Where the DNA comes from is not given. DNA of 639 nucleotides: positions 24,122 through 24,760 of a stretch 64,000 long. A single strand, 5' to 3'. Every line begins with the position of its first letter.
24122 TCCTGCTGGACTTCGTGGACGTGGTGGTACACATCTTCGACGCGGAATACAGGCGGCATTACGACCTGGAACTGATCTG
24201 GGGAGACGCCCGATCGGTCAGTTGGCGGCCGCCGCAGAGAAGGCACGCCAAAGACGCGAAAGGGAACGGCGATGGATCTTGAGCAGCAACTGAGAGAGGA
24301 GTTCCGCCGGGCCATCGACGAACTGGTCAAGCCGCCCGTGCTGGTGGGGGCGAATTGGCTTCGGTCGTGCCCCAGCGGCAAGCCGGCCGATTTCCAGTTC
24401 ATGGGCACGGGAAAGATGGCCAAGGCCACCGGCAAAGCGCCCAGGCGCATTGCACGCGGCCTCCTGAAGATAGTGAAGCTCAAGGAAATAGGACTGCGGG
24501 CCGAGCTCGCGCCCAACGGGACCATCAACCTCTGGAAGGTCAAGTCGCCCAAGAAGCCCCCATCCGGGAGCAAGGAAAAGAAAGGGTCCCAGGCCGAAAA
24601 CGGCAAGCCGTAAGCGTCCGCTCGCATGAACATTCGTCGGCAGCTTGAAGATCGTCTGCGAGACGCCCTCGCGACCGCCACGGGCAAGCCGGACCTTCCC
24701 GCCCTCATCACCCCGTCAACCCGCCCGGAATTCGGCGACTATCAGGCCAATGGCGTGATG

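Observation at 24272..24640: Standalone diverged copy of the ArgS N-terminal tRNA-binding domain, in the same frame as argS and 12 nt upstream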

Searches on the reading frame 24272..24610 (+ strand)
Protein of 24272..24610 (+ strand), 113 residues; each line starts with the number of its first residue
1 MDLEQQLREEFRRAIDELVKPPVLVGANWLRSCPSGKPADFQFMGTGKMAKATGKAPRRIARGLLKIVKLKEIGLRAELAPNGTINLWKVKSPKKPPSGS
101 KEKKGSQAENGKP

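Call 4: search_protein_families(library=pfam, proteins=[window:24272-24610:+], max_evalue=10)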
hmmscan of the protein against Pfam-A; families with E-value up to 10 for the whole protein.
seq(113 aa): 1 family
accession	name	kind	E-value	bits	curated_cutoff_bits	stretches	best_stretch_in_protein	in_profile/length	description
PF03485.21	Arg_tRNA_synt_N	-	5.1e-06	27.5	21.5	1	6-87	2-83/85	Arginyl tRNA synthetase N terminal domain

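Call 5: find_homologous_proteins(query=window:24272-24610:+, max_evalue=0.01)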
Query seq(113 aa) (113 aa): 6 proteins with E <= 0.01 among 42 candidates.
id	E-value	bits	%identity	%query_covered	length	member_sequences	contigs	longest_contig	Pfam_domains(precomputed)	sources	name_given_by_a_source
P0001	3.2e-67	242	100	100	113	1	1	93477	PF03485.22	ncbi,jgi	-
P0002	1.5e-57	211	87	100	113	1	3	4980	PF03485.22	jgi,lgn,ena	-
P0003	4.9e-57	209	88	99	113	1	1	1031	PF03485.22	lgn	-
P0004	2.3e-52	194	81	100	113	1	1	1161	PF03485.22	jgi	-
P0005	8.2e-28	115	55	100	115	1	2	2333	-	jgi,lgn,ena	jgi:arginyl-tRNA synthetase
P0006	6.1e-21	93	50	96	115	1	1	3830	PF03485.22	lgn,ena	-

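Call 7: find_encoding_contigs(protein=P0006, flank=5000)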
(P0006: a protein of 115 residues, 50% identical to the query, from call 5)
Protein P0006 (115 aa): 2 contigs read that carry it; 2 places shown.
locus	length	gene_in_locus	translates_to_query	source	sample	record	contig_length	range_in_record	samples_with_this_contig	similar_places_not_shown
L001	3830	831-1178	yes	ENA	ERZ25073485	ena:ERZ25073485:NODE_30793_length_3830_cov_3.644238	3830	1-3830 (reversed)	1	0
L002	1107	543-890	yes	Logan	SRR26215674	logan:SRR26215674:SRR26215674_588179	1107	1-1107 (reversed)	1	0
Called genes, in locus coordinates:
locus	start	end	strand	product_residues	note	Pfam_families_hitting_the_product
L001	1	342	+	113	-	?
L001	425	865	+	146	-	PF02410:RsfS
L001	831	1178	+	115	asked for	PF03485:Arg_tRNA_synt_N (weak)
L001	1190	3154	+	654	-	PF03485:Arg_tRNA_synt_N, PF00750:tRNA-synt_1d, PF05746:DALR_1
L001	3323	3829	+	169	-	?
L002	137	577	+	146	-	PF02410:RsfS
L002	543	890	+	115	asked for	PF03485:Arg_tRNA_synt_N (weak)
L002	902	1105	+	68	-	?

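Call 8: find_encoding_contigs(protein=P0005, flank=5000)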
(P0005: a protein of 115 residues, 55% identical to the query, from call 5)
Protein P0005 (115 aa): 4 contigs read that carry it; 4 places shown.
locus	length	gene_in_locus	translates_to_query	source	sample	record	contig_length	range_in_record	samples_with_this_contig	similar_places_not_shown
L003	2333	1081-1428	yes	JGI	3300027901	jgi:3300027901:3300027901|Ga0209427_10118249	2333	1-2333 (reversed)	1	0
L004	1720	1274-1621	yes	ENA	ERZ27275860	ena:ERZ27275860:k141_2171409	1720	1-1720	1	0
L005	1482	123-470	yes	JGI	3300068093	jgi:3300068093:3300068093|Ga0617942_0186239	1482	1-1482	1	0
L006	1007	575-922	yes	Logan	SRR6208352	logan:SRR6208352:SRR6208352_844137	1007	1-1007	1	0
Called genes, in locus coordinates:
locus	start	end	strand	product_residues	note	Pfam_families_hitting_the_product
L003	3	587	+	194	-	?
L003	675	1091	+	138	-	PF02410:RsfS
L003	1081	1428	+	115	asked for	-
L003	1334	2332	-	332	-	?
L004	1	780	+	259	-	?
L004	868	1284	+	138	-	PF02410:RsfS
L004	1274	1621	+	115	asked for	-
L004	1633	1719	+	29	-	?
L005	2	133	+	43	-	?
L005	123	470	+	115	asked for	-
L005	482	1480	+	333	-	?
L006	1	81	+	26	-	?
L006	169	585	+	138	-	PF02410:RsfS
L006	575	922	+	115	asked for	-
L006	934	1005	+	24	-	?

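Call 9: find_encoding_contigs(protein=P0002, flank=5000)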
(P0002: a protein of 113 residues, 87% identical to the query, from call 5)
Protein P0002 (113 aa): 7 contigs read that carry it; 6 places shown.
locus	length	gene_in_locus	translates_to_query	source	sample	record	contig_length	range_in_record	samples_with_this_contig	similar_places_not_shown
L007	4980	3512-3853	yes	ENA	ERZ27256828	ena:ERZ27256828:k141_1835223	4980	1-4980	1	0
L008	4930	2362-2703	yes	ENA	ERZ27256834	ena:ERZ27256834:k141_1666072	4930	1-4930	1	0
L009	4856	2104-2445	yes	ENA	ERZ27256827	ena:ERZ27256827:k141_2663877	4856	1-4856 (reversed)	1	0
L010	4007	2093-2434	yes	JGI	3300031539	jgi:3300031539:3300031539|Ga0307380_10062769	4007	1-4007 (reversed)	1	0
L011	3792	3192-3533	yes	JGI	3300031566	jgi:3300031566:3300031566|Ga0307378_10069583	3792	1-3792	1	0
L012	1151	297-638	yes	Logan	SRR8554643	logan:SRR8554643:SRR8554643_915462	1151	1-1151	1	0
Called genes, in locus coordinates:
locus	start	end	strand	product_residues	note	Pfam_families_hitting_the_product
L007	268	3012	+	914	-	PF03030:H_PPase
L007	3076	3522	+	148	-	PF02410:RsfS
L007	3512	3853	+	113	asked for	PF03485:Arg_tRNA_synt_N (weak)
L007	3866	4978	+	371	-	?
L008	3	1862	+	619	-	?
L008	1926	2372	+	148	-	PF02410:RsfS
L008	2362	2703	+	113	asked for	PF03485:Arg_tRNA_synt_N (weak)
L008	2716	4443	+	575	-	PF03485:Arg_tRNA_synt_N, PF00750:tRNA-synt_1d, PF05746:DALR_1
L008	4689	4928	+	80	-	?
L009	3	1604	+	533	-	?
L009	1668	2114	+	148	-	PF02410:RsfS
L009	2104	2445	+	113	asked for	PF03485:Arg_tRNA_synt_N (weak)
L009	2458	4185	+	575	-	PF03485:Arg_tRNA_synt_N, PF00750:tRNA-synt_1d, PF05746:DALR_1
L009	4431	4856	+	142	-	?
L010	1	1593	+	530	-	?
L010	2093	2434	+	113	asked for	PF03485:Arg_tRNA_synt_N (weak)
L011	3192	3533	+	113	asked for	PF03485:Arg_tRNA_synt_N (weak)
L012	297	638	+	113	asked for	PF03485:Arg_tRNA_synt_N (weak)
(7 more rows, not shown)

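Call 14: find_related_loci(query=A1, collection=genome_contigs, flank=4000)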
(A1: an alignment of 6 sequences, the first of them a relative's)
Query A1 (113 aa) in genome_contigs; peptide patterns used: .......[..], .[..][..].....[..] (x = any residue, [..] = any of these).
79 stretches matched a pattern; 1 encode a relative of the query (tblastn E <= 1e-3); 1 distinct loci.
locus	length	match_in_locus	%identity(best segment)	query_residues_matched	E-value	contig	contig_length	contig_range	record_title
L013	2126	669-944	38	1-92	6e-19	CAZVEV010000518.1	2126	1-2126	MAG TPA_asm: uncultured Planctomycetaceae bacterium isolate binchicken_co65_125 genome assembly, contig: NODE_167202_len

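Call 19: search_protein_representatives(alignment_id=A1)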
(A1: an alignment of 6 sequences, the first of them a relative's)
Query: 6 sequences, 113 profile positions. Proteins with E-value up to 0.001 (for the whole library): 75; up to 1e-10: 43; up to 1e-30: 3. The best 75 are listed.
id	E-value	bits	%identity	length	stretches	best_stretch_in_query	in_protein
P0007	1.6e-43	163.7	-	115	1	1-110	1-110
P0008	5.5e-32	126.5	-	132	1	1-98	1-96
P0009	2.5e-31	124.4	-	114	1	1-105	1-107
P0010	5.4e-28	113.7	-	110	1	1-106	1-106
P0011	1.1e-27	112.7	-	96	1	1-93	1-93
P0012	1.3e-24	102.7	-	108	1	1-101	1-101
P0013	3.5e-23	98.2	-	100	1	3-89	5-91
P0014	3.6e-23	98.1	-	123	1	1-91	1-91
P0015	7.3e-23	97.1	-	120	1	1-90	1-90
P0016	7.8e-23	97.0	-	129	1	1-108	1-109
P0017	2.8e-22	95.3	-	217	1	2-92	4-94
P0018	4.3e-21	91.4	-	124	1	3-101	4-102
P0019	4.5e-21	91.4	-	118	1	2-112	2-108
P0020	3.5e-20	88.5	-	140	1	2-107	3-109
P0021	2.2e-19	86.0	-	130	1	3-100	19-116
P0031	3.0e-16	75.8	-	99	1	1-88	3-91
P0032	1.7e-15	73.4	-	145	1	3-110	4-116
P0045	9.1e-13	64.6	-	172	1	3-88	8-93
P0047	4.3e-12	62.4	-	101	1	1-88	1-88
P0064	6.8e-09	52.1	-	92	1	1-88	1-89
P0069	5.6e-08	49.2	-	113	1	1-94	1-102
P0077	2.0e-06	44.2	-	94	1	5-88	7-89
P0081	2.8e-04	37.3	-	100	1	1-85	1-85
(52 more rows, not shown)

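Call 27: find_encoding_contigs(protein=P0045, flank=4000, max_places=3)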
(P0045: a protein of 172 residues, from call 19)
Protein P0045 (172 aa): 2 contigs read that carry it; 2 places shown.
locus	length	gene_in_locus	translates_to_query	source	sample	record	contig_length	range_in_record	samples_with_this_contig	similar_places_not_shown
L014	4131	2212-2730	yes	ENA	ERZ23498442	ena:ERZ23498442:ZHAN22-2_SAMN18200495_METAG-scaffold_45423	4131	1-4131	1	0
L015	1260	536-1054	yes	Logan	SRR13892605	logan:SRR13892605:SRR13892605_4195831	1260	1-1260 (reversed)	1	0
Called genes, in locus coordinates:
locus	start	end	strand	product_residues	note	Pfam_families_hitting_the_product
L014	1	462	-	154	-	?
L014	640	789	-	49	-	-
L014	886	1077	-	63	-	-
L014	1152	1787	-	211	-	-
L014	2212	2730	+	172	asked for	-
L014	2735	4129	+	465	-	?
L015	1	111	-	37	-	?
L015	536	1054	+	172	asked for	-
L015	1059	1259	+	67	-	?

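Call 28: find_encoding_contigs(protein=P0032, flank=4000, max_places=3)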
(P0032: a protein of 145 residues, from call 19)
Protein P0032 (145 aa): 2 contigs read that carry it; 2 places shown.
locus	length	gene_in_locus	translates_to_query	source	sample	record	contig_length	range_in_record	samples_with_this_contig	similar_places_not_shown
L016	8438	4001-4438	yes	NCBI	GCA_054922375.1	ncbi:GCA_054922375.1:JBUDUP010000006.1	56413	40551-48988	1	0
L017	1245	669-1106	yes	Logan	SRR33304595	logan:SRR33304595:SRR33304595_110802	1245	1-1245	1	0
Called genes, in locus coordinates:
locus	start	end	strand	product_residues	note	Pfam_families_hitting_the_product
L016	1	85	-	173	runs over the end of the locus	PF03073:TspO_MBR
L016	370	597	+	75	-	PF01165:Ribosomal_S21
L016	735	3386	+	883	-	PF03030:H_PPase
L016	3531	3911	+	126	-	PF02410:RsfS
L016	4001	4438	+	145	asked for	-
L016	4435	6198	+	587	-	PF03485:Arg_tRNA_synt_N, PF00750:tRNA-synt_1d, PF05746:DALR_1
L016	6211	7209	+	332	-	PF01351:RNase_HII (faint)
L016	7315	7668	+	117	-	PF01740:STAS, PF13466:STAS_2 (weak)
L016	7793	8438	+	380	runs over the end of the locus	PF00005:ABC_tran, PF17912:OB_MalK, PF08402:TOBE_2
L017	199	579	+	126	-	PF02410:RsfS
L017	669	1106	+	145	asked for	-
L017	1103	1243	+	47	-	?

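Call 29: find_encoding_contigs(protein=P0064, flank=4000, max_places=3)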
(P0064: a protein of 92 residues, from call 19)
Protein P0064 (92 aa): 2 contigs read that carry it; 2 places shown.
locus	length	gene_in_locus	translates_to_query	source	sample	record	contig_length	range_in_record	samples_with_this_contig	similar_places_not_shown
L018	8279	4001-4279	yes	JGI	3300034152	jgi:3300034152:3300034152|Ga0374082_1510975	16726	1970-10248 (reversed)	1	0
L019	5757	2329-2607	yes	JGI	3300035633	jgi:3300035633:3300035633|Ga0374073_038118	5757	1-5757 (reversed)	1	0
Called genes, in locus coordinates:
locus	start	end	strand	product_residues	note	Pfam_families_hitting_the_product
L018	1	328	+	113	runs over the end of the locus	PF13466:STAS_2, PF01740:STAS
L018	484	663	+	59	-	PF01165:Ribosomal_S21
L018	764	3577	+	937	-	PF03030:H_PPase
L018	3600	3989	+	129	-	PF02410:RsfS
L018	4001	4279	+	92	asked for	-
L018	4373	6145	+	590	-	PF03485:Arg_tRNA_synt_N, PF00750:tRNA-synt_1d, PF05746:DALR_1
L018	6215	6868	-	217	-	PF13513:HEAT_EZ (faint), PF12717:Cnd1 (faint), PF13646:HEAT_2, PF00514:Arm (faint), PF02985:HEAT (faint), PF21581:SCD (faint), PF03130:HEAT_PBS (faint), PF13646:HEAT_2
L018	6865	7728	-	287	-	PF01177:Asp_Glu_race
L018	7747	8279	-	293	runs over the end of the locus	PF02811:PHP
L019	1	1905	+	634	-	?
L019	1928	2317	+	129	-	PF02410:RsfS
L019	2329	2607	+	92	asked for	-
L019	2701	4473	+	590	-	PF03485:Arg_tRNA_synt_N, PF00750:tRNA-synt_1d, PF05746:DALR_1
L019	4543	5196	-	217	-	PF13513:HEAT_EZ (faint), PF12717:Cnd1 (faint), PF13646:HEAT_2, PF00514:Arm (faint), PF02985:HEAT (faint), PF21581:SCD (faint), PF03130:HEAT_PBS (faint), PF13646:HEAT_2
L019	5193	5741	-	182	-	PF01177:Asp_Glu_race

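Call 30: find_encoding_contigs(protein=P0081, flank=4000, max_places=3)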
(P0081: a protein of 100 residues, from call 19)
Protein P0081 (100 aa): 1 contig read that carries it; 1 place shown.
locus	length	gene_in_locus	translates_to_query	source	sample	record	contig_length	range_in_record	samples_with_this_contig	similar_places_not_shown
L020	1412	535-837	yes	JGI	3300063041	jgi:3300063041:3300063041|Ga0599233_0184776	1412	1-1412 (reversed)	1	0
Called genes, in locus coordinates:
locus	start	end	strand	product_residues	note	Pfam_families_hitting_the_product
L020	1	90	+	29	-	?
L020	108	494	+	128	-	PF02410:RsfS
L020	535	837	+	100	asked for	-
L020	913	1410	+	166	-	?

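Call 31: find_encoding_contigs(protein=P0077, flank=4000, max_places=3)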
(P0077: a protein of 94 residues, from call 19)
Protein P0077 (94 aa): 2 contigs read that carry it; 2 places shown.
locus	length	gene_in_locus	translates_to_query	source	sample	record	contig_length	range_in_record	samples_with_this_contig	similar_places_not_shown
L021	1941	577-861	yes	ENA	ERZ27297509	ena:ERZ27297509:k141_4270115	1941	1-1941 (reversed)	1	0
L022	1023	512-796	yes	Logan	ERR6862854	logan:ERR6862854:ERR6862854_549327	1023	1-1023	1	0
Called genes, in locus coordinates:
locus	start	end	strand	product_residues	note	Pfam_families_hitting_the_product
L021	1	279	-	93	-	?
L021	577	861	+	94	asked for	-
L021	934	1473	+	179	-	PF00156:Pribosyltran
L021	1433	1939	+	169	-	?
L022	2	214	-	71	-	?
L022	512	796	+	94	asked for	-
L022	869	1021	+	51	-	?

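Call 32: find_encoding_contigs(protein=P0069, flank=4000, max_places=3)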
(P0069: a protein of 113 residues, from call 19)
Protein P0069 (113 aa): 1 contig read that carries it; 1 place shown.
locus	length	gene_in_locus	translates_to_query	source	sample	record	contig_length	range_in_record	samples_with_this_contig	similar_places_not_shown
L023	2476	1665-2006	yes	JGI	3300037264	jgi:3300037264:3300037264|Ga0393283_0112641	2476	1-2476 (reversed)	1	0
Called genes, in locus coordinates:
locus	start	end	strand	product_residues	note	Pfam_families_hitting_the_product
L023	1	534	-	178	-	?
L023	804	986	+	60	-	PF01165:Ribosomal_S21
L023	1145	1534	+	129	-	PF02410:RsfS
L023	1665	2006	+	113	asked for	-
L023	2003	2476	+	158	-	?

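Call 33: predict_structure(alignment_id=A2)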
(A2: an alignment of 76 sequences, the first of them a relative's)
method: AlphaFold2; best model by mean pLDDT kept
length: 113 residues; sequences in the alignment: 76
mean_pLDDT: 86.1   pTM: 0.73
mean pLDDT of the five models: 86.1, 82.7, 81.3, 80.1, 76.7
residues with pLDDT >= 90: 80; 70-90: 11; 50-70: 14; < 50: 8
segments of 3 or more residues with pLDDT < 50: 99-101
pLDDT, mean of each block of 10 residues (from residue 1): 90 96 94 90 97 96 96 93 94 52 55 63
secondary structure, 60 per line:
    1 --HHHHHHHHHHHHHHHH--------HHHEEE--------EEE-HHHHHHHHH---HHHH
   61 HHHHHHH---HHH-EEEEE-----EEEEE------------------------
elements in order: H3-18 E30-32 E41-43 H45-53 H57-67 E75-79 E85-89

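Call 35: search_solved_structures(query=A2, max_evalue=1, show_alignments=2)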
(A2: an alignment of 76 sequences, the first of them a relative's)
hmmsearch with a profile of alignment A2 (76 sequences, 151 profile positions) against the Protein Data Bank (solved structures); distinct sequences matched with E-value up to 1: 6.
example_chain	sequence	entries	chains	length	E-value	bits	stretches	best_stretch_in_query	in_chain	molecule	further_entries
3gdz_A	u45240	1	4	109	3.5e-05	27.4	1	40-93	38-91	Arginyl-tRNA synthetase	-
4oby_A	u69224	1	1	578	0.00029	24.5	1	40-95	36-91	Arginine--tRNA ligase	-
5yym_A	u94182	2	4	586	0.0003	24.4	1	40-95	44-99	Arginine--tRNA ligase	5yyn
5b63_A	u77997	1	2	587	0.0003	24.4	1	40-95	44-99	Arginine--tRNA ligase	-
9v1k_sA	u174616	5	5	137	0.1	16.2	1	63-114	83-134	40S ribosomal protein S25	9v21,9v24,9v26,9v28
7xn7_u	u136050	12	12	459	0.14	15.7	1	38-124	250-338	Leo1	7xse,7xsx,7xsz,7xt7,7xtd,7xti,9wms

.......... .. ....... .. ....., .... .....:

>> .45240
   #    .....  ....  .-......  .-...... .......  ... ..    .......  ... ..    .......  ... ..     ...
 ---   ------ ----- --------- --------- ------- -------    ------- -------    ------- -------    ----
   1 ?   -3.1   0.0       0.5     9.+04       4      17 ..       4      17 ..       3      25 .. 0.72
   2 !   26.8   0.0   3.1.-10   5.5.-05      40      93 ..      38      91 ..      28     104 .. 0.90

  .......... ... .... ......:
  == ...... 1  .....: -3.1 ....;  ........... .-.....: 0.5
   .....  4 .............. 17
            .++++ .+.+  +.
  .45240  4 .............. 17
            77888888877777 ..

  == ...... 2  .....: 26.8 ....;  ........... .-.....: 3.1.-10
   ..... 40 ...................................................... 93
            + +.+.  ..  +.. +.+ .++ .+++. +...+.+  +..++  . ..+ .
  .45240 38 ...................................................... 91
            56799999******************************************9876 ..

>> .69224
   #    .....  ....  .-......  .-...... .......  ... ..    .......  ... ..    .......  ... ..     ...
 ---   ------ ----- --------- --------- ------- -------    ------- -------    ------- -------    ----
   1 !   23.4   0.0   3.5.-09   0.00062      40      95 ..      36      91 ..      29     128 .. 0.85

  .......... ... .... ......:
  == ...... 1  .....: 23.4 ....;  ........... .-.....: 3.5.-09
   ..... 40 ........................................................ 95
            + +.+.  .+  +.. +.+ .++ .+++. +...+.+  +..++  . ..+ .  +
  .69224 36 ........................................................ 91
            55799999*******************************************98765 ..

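Call 36: fold_search(model_id=the predicted structure, library=pdb)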
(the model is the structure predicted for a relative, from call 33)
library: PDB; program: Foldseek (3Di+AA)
matches with E <= 10: 151; with E <= 0.001: 8
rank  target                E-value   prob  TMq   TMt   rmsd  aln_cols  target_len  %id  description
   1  3gdz_D                1.2e-04  1.00  0.65  0.70   2.8        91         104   26  Crystal structure of arginyl-tRNA synthetase from Klebsiella pneumoniae subsp. pneumoniae (released 2009-03-10)
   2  3gdz_B                1.5e-04  1.00  0.64  0.68   3.0        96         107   25  Crystal structure of arginyl-tRNA synthetase from Klebsiella pneumoniae subsp. pneumoniae (released 2009-03-10)
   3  3gdz_A                2.0e-04  1.00  0.67  0.71   2.1        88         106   27  Crystal structure of arginyl-tRNA synthetase from Klebsiella pneumoniae subsp. pneumoniae (released 2009-03-10)
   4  5yym_A                3.4e-04  1.00  0.64  0.13   3.0        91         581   27  Crystal structures of E.coli arginyl-trna synthetase (argrs) in complex with substrate Arg (released 2018-12-12)
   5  3gdz_C                4.7e-04  1.00  0.67  0.71   2.1        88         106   27  Crystal structure of arginyl-tRNA synthetase from Klebsiella pneumoniae subsp. pneumoniae (released 2009-03-10)
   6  5b63_C                6.6e-04  1.00  0.67  0.15   2.1        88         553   28  Crystal structures of E.coli arginyl-tRNA synthetase (ArgRS) in complex with substrate tRNA(Arg) (released 2017-05-31)
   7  4oby                  9.9e-04  1.00  0.64  0.14   2.9        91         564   27  Crystal Structure of E.coli Arginyl-tRNA Synthetase and Ligand Binding Studies Revealed Key Residues in Arginine Recogni (released 2014-02-12)
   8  2zue_A                9.9e-04  1.00  0.59  0.12   3.1        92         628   27  Crystal structure of Pyrococcus horikoshii arginyl-tRNA synthetase complexed with tRNA(Arg) and an ATP analog (ANP) (released 2009-08-18)
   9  6ao8                  1.4e-03  1.00  0.59  0.13   3.0        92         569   26  Crystal structure of arginyl-tRNA_synthetase from Neisseria gonorrhoeae in complex with arginine (released 2017-08-30)
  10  5b63_A                1.6e-03  1.00  0.67  0.15   2.0        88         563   28  Crystal structures of E.coli arginyl-tRNA synthetase (ArgRS) in complex with substrate tRNA(Arg) (released 2017-05-31)
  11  5yym_B                1.7e-03  1.00  0.64  0.14   3.0        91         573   27  Crystal structures of E.coli arginyl-trna synthetase (argrs) in complex with substrate Arg (released 2018-12-12)
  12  4q2t_B                3.7e-03  1.00  0.54  0.12   3.8       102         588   22  Crystal structure of Arginyl-tRNA synthetase complexed with L-arginine (released 2014-07-23)
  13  4r3z_B                4.2e-03  1.00  0.63  0.12   2.8       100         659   21  Crystal structure of human ArgRS-GlnRS-AIMP1 complex (released 2014-10-08)
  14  4q2x_A                6.8e-03  1.00  0.58  0.13   4.0       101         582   22  Crystal structure of Arginyl-tRNA synthetase complexed with L-canavanine (released 2014-07-23)
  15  4q2x_B                7.7e-03  1.00  0.51  0.12   4.3        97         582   27  Crystal structure of Arginyl-tRNA synthetase complexed with L-canavanine (released 2014-07-23)
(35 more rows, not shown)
